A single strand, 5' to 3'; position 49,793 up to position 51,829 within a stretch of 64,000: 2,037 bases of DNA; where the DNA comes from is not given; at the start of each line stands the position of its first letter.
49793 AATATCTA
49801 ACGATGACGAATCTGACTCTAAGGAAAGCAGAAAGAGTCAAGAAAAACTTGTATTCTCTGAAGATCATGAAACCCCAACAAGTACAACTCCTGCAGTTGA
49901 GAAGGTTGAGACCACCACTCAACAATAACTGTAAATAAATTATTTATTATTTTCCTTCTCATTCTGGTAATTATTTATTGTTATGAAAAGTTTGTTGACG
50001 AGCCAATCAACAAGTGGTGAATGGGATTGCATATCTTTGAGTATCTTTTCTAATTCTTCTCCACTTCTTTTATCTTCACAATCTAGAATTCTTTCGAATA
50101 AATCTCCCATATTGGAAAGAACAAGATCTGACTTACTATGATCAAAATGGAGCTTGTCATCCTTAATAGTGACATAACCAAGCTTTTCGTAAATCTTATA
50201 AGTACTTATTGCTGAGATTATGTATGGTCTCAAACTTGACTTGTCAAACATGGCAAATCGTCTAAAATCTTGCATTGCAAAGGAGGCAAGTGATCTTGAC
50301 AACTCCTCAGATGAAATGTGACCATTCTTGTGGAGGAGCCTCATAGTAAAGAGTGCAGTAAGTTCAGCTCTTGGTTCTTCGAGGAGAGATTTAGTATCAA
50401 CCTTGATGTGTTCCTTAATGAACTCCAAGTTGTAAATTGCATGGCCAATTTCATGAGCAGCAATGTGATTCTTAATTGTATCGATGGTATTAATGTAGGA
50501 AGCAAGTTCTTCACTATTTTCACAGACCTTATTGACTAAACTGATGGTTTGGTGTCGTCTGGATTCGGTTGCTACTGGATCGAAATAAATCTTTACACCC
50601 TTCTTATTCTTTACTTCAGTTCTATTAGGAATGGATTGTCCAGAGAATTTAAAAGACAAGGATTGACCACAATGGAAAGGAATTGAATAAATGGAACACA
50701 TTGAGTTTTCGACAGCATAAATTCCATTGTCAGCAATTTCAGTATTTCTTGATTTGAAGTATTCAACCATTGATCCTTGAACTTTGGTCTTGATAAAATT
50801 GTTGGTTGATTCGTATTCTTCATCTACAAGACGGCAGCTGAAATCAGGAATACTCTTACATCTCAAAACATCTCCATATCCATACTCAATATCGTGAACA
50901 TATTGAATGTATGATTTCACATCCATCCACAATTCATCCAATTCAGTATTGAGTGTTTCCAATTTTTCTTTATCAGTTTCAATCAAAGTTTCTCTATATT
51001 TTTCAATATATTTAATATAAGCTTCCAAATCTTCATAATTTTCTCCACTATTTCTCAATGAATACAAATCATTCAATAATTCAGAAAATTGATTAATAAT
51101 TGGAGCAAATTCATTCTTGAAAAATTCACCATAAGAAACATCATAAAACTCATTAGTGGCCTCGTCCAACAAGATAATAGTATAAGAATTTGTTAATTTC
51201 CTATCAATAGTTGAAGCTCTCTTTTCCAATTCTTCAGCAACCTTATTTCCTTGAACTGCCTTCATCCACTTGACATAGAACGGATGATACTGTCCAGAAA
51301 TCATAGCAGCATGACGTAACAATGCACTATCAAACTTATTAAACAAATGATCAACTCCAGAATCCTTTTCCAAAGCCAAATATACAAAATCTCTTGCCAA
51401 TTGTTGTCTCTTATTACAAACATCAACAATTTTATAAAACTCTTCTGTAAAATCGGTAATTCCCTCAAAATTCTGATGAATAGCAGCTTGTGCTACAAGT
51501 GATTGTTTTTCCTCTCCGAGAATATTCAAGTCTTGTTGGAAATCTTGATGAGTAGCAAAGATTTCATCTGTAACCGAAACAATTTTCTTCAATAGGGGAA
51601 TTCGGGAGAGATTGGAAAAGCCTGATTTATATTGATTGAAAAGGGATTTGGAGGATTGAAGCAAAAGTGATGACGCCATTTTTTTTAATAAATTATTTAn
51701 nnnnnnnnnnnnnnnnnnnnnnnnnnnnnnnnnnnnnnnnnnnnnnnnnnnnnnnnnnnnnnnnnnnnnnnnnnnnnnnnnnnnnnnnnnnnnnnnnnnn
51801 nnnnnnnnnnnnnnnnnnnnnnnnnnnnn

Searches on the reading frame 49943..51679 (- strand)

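Call 63: search_protein_families(library=pfam, proteins=[window:49943-51679:-], max_evalue=0.00001)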
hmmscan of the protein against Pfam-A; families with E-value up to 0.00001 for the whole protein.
window:49943-51679:- (579 aa): 1 family
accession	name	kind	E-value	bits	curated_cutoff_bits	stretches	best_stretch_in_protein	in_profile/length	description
PF25448.1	DUF7897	-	1.5e-21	76.9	27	1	24-385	44-393/595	Domain of unknown function (DUF7897)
